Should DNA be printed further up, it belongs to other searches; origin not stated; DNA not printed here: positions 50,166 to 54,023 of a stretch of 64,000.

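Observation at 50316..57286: Translationally coupled four-gene operon of unknown function: giant scaffold, Hsp70 relic, TPR-like protein, membrane coiled-coil protein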

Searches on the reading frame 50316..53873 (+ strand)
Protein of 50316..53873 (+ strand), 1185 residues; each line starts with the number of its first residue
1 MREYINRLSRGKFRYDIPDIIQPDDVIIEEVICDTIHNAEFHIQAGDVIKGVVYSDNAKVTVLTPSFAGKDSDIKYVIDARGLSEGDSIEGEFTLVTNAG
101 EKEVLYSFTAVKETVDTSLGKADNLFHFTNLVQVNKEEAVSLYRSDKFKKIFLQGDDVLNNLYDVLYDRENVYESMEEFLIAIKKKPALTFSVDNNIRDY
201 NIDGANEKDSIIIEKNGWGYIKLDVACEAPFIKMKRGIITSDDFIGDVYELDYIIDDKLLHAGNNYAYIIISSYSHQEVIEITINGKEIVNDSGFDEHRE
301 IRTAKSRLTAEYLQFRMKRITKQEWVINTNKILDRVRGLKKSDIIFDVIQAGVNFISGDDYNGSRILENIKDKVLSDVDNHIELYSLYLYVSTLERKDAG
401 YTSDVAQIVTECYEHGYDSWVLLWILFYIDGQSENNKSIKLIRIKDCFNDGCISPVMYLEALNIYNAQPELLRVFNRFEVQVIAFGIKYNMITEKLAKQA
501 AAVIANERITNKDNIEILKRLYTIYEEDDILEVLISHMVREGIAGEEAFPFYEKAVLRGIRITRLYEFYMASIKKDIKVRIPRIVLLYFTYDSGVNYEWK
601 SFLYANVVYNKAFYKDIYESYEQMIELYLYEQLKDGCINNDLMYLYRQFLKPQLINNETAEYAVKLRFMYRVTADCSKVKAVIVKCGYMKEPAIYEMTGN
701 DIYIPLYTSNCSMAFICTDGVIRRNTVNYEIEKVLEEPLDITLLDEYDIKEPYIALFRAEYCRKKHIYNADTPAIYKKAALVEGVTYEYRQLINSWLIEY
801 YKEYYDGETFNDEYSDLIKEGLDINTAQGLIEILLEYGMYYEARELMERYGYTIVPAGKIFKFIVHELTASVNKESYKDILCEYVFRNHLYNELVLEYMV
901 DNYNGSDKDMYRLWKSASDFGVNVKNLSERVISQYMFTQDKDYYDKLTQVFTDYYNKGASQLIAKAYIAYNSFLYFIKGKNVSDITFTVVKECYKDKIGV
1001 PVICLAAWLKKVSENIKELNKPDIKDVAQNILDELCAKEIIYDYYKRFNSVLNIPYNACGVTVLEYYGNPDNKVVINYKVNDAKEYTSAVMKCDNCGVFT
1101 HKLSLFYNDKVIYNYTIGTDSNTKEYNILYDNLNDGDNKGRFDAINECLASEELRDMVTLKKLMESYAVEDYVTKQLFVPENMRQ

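Call 3: search_protein_families(library=pfam, proteins=[window:50316-53873:+], max_evalue=0.1)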
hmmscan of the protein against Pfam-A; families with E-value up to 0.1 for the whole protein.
window:50316-53873:+ (1185 aa): 3 families
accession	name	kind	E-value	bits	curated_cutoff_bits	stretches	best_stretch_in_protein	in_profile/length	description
PF18984.5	DUF5717_N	-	2.9e-245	816.6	25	1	1-869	1-870/875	Family of unknown function (DUF5717)N-terminal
PF18983.5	DUF5717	-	1.3e-67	228.6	25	1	881-1178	7-306/306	Family of unknown function (DUF5717)C-terminal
PF01850.27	PIN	-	0.054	14.6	23.6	0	418-508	4-88/120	PIN domain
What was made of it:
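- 50316..53873 (+): g1: DUF5717 giant scaffold protein (1185 aa). Pfam DUF5717_N 3e-245 and DUF5717 1e-67 (call 3).
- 53499..53846 (+): g1 C-terminal beta-sandwich (aa 1062-1129) plus helical hairpin (aa 1143-1177); lies within the Pfam DUF5717 C-terminal model match (aa 881-1178). Pfam PF18983 matches aa 881-1178 (call 3).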

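Call 4: search_protein_families(library=ncbifam, proteins=[window:50316-53873:+], max_evalue=0.1)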
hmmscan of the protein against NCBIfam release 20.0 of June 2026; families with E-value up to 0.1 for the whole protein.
window:50316-53873:+ (1185 aa): 0 families

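Call 6: search_protein_families(library=padloc, proteins=[window:50316-53873:+], max_evalue=0.1)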
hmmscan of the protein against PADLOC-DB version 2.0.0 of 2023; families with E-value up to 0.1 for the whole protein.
window:50316-53873:+ (1185 aa): 0 families

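Call 15: find_homologous_proteins(query=window:50316-53873:+, max_evalue=0.001)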
Query window:50316-53873:+ (1185 aa): 481 proteins with E <= 0.001 among 8000 candidates; the best 120 are listed.
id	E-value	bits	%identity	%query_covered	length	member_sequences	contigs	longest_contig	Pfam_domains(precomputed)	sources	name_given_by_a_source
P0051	0.0e+0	2614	97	100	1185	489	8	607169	PF18984.6,PF18983.6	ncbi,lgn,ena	-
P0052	0.0e+0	2608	97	100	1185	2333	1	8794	PF18984.6,PF18983.6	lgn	-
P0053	0.0e+0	2606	97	100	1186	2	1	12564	PF18984.6,PF18983.6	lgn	-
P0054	0.0e+0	2604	97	100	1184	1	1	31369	PF18984.6,PF18983.6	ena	-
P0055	0.0e+0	2603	97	100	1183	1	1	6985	PF18984.6,PF18983.6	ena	-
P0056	0.0e+0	2603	97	100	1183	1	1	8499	PF18984.6,PF18983.6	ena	-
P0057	0.0e+0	2602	97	100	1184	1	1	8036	PF18984.6,PF18983.6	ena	-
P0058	0.0e+0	2600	97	100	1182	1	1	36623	PF18984.6,PF18983.6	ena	-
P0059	0.0e+0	2600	97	100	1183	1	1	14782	PF18984.6,PF18983.6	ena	-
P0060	0.0e+0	2599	97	100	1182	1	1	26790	PF18984.6,PF18983.6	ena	-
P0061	0.0e+0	2598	97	100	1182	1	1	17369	PF18984.6,PF18983.6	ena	-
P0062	0.0e+0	2597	97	100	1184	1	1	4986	PF18984.6,PF18983.6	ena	-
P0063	0.0e+0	2597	97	100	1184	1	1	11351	PF18984.6,PF18983.6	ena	-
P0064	0.0e+0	2592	97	100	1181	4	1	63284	PF18984.6,PF18983.6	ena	-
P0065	0.0e+0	2582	97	100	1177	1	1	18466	PF18984.6,PF18983.6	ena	-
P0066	0.0e+0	2580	97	100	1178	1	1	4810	PF18984.6,PF18983.6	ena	-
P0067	0.0e+0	2578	97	100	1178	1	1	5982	PF18984.6,PF18983.6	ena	-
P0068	0.0e+0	1784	68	100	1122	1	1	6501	PF18984.6,PF18983.6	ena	-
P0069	0.0e+0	1586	59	100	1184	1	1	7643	PF18984.6,PF18983.6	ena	-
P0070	0.0e+0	1574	58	99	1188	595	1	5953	PF18984.6,PF18983.6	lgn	-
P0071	0.0e+0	1566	59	99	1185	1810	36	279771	PF18984.6,PF18983.6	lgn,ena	-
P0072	0.0e+0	1558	59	99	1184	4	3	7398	PF18984.6,PF18983.6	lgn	-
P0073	0.0e+0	1529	57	99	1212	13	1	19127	PF18984.6,PF18983.6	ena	-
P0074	0.0e+0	1444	55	100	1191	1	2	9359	PF18984.6,PF18983.6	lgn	-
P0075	0.0e+0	1330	50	100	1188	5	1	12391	PF18984.6,PF18983.6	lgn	-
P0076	0.0e+0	1101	44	100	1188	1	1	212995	PF18984.6,PF18983.6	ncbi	ncbi:MAG: DUF5717 family protein [Lachnospira sp.]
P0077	0.0e+0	1055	44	100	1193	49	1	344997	PF18984.6,PF18983.6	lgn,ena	-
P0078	0.0e+0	1041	43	100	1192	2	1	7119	PF18984.6,PF18983.6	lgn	-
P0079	0.0e+0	1035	42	100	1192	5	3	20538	PF18984.6,PF18983.6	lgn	-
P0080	0.0e+0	1023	42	100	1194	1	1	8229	PF18984.6,PF18983.6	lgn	-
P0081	0.0e+0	1020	41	100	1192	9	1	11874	PF18984.6,PF18983.6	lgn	-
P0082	2.2e-298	1011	99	39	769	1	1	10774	PF18984.6,PF00702.33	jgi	-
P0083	1.1e-297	1009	40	100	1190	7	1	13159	PF18984.6,PF18983.6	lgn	-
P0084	8.7e-291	986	42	100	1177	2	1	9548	PF18984.6,PF18983.6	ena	-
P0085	1.6e-261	889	38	100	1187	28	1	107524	PF18984.6,PF18983.6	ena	-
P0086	7.8e-261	887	38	99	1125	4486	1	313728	PF18984.6,PF18983.6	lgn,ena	-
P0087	1.4e-259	883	38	99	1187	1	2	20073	PF18984.6,PF18983.6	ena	-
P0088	5.4e-259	881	38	100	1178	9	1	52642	PF18984.6,PF18983.6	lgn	-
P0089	3.7e-254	865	38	100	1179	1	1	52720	PF18984.6,PF18983.6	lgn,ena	-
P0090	3.1e-253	861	38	100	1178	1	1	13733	PF18984.6,PF18983.6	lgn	-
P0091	1.3e-252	859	39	100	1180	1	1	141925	PF18984.6,PF18983.6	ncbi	-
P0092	1.4e-252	859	38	100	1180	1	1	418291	PF18984.6,PF18983.6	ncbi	-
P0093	1.3e-248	846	38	100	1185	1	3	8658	PF18984.6,PF18983.6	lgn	-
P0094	2.0e-248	846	37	100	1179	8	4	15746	PF18984.6,PF18983.6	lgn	-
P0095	1.9e-247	842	38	100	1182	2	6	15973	PF18984.6,PF18983.6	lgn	-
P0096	8.0e-247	840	39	96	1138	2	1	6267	PF18984.6,PF18983.6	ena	-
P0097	7.4e-245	834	36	100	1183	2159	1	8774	PF18984.6,PF18983.6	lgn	-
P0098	1.1e-243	830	37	100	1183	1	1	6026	PF18984.6,PF18983.6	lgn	-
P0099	4.9e-242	824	42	84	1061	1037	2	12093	PF18984.6,PF18983.6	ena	-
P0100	1.7e-241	823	41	84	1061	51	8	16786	PF18984.6,PF18983.6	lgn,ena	-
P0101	2.0e-241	822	41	84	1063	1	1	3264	PF18984.6,PF18983.6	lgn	-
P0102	8.6e-241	820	41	84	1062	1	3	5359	PF18984.6,PF18983.6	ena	-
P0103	2.7e-239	815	41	84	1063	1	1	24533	PF18984.6,PF18983.6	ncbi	-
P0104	1.2e-238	813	41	84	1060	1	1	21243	PF18984.6,PF18983.6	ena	-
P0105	2.6e-235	802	37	100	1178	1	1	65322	PF18984.6,PF18983.6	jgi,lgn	jgi:hypothetical protein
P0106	3.9e-235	802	41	84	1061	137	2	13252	PF18984.6,PF18983.6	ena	-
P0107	9.2e-235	800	40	84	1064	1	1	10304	PF18984.6,PF18983.6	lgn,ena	-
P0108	1.2e-224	767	35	100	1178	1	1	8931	PF18984.6,PF18983.6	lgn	-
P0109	2.5e-218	746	34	100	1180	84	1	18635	PF18984.6,PF18983.6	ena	-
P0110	5.1e-203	695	33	99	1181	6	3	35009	PF18984.6,PF18983.6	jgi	jgi:hypothetical protein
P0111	2.8e-201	689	42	72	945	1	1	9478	PF18984.6,PF18983.6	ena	-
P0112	4.0e-199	682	42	70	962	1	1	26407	PF18984.6,PF18983.6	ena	-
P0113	1.8e-195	670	33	99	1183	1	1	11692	PF18984.6,PF18983.6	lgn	-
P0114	2.4e-195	670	33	100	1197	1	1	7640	PF18984.6,PF18983.6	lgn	-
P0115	7.2e-194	665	33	100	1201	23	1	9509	PF18984.6,PF18983.6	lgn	-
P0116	1.5e-188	647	33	100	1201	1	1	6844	PF18984.6,PF18983.6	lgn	-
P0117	2.8e-188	646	33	99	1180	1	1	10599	PF18984.6,PF18983.6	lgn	-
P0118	5.7e-188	645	32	100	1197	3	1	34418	PF18984.6,PF18983.6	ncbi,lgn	-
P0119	5.0e-187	642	33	100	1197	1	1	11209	PF18984.6,PF18983.6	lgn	-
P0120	9.0e-186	638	32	100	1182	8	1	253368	PF18984.6,PF18983.6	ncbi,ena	-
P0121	2.5e-184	633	32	100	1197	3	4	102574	PF18984.6,PF18983.6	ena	-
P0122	2.2e-181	624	31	99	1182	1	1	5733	PF18984.6,PF18983.6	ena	-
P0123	1.3e-178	614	32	99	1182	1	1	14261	PF18984.6,PF18983.6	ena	-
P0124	1.5e-178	614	31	99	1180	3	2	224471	PF18984.6,PF18983.6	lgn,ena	-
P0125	1.6e-177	611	31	100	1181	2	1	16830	PF18984.6,PF18983.6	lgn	-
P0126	1.5e-175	604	42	63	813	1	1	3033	PF18984.6,PF18983.6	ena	-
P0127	2.2e-174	600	31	99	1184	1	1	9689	PF18984.6,PF18983.6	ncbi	-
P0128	9.4e-169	582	32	99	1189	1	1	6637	PF18984.6,PF18983.6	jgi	-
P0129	1.2e-167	578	31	99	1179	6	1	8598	PF18984.6,PF18983.6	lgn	-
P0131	4.3e-165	570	30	99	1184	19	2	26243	PF18984.6,PF18983.6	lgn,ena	-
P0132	5.3e-165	569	30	99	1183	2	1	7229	PF18984.6,PF18983.6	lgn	-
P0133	4.5e-164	566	31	99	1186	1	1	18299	PF18984.6,PF18983.6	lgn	-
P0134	1.2e-163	565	30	99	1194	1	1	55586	PF18984.6,PF18983.6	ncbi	-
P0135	6.9e-161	556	29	99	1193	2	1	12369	PF18984.6,PF18983.6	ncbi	-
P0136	6.9e-161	556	29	99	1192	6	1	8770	PF18984.6,PF18983.6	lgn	-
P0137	9.9e-161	555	30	99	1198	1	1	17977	PF18984.6,PF18983.6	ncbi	-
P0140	6.6e-158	546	30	99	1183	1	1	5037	PF18984.6,PF18983.6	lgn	-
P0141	2.2e-154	534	30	99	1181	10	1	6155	PF18984.6,PF18983.6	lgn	-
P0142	3.5e-153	530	30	99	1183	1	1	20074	PF18984.6,PF18983.6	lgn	-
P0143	3.5e-153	530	29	99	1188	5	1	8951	PF18984.6,PF18983.6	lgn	-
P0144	4.6e-152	526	28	99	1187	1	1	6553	PF18984.6,PF18983.6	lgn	-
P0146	8.9e-152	525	28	99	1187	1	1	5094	PF18984.6,PF18983.6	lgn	-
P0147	2.0e-151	524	28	99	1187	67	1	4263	PF18984.6,PF18983.6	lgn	-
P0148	2.8e-151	524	28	99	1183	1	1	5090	PF18984.6,PF18983.6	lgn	-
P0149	3.5e-151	523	28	99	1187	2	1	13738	PF18984.6,PF18983.6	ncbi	-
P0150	3.7e-151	523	29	99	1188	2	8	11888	PF18984.6,PF18983.6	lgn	-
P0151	2.2e-150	521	28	99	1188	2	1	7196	PF18984.6,PF18983.6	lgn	-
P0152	4.5e-150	520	29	99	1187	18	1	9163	PF18984.6,PF18983.6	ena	-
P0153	1.2e-149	518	28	99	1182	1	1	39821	PF18984.6,PF18983.6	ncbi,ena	-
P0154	1.5e-149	518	29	99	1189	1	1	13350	PF18984.6,PF18983.6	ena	-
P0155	2.0e-149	518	28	99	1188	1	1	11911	PF18984.6,PF18983.6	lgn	-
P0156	5.5e-149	516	29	100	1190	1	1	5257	PF18984.6,PF18983.6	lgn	-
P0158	1.6e-148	515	28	99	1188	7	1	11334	PF18984.6,PF18983.6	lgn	-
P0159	2.4e-148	514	28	100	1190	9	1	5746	PF18984.6,PF18983.6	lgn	-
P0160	3.4e-148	514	29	99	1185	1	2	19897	PF18984.6,PF18983.6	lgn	-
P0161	2.3e-147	511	29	99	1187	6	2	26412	PF18984.6,PF18983.6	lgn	-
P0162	1.3e-146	508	30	99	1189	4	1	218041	PF18984.6,PF18983.6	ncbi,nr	ncbi:MAG: DUF5717 family protein [Clostridiales bacterium]|nr:DUF5717 family protein [Clostridiales 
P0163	2.3e-146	508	28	99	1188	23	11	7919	PF18984.6,PF18983.6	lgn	-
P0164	2.9e-146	507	29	95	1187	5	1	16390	PF18984.6,PF18983.6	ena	-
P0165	3.9e-146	507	29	99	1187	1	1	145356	PF18984.6,PF18983.6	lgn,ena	-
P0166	4.1e-146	507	29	99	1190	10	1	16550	PF18984.6,PF18983.6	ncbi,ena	-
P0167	8.9e-146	506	29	99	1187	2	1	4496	PF18984.6,PF18983.6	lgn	-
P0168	9.2e-146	506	28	99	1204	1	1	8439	PF18984.6,PF18983.6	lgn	-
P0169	1.3e-145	505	27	99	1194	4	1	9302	PF18984.6,PF18983.6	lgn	-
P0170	1.4e-145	505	27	99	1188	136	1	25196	PF18984.6,PF18983.6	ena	-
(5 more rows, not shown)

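Call 46: predict_structure(alignment_id=A2)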
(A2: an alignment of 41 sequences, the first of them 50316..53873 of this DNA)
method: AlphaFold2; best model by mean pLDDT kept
length: 1185 residues; sequences in the alignment: 41
mean_pLDDT: 86.1   pTM: 0.58
mean pLDDT of the five models: 86.1, 85.5, 83.9, 83.6, 83.4
residues with pLDDT >= 90: 429; 70-90: 691; 50-70: 54; < 50: 11
segments of 3 or more residues with pLDDT < 50: 289-294, 1181-1185
pLDDT, mean of each block of 10 residues (from residue 1): 90 84 81 91 89 92 91 92 89 91 92 90 91 91 90 88 91 92 89 87 83 89 89 90 89 88 84 88 72 57 83 87 87 77 81 86 87 81 87 85 86 79 82 70 86 84 92 89 90 92 84 88 91 91 87 90 89 86 85 72 90 86 88 89 88 84 88 89 89 89 86 90 89 75 77 87 87 90 89 93 88 89 90 92 91 90 91 85 92 93 91 94 92 89 85 90 92 89 90 89 91 86 88 90 86 82 86 88 86 82 85 80 79 58 78 80 79 64 46
secondary structure, 60 per line:
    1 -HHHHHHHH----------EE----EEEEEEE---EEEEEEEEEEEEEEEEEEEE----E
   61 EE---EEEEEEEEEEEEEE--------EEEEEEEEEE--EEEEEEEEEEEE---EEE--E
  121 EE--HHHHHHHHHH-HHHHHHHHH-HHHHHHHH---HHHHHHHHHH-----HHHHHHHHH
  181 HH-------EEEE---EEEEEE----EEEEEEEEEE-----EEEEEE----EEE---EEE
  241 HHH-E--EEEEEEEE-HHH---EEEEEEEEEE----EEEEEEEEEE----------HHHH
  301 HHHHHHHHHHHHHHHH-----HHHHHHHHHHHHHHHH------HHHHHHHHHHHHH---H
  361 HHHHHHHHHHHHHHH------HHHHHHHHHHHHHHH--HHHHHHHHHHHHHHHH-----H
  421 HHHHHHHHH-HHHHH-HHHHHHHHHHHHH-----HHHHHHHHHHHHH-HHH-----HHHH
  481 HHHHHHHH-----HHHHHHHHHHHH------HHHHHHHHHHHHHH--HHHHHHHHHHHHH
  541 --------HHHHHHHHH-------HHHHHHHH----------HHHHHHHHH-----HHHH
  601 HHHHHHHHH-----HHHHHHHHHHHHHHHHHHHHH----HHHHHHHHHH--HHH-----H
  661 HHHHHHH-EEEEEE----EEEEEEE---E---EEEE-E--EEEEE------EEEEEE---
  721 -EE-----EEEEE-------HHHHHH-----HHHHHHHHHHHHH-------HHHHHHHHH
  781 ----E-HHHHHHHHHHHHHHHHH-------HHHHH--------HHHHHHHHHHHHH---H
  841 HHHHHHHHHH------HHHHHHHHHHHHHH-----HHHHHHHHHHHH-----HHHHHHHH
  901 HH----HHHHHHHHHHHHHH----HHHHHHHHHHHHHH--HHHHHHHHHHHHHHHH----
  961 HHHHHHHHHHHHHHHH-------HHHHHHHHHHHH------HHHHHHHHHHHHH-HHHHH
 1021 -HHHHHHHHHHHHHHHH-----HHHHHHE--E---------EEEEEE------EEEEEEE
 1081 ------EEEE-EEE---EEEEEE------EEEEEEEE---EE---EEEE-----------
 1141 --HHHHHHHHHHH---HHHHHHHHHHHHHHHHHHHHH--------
elements in order (helices of 4 or more, strands of 3 or more residues): H2-9 E26-32 E36-55 E60-62 E66-79 E88-97 E100-111 E115-117 E120-122 H125-134 H136-144 H146-153 H157-166 H172-182 E190-193 E197-202 E207-216 E222-227 E232-234 E238-240 E248-255 E263-272 E277-286 H297-316 H322-337 H344-356 H360-375 H382-396 H399-414 H420-429 H431-435 H437-449 H455-467 H477-488 H494-505 H512-525 H528-540 H549-557 H565-572 H583-591 H597-609 H615-635 H640-649 H660-667 E669-674 E679-685 E693-696 E701-705 E712-717 E729-733 H741-746 H752-764 H772-780 H787-803 H811-815 H824-836 H840-850 H857-870 H876-887 H893-902 H907-920 H925-938 H941-956 H961-976 H984-995 H1002-1014 H1016-1020 H1022-1037 H1043-1048 E1062-1067 E1074-1080 E1087-1090 E1092-1094 E1098-1103 E1110-1117 E1126-1129 H1143-1153 H1157-1177
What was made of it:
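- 50316..53873 (+): AF2 model pLDDT 86 (call 46).
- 50370..50681 (+): g1 beta-sandwich 1 (aa 19-122), Ig/ASH/BACON-like. Strands in the model (call 46).
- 50688..50861 (+): g1 helical linker bundle (aa 125-182), highly conserved (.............EEA). Model (call 46).
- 51204..52316 (+): g1 alpha-solenoid, first part (aa 297-667), TPR-like. Paired helices in the model (call 46).
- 52320..52514 (+): g1 inserted beta domain (aa 669-733). Model secondary structure (call 46).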
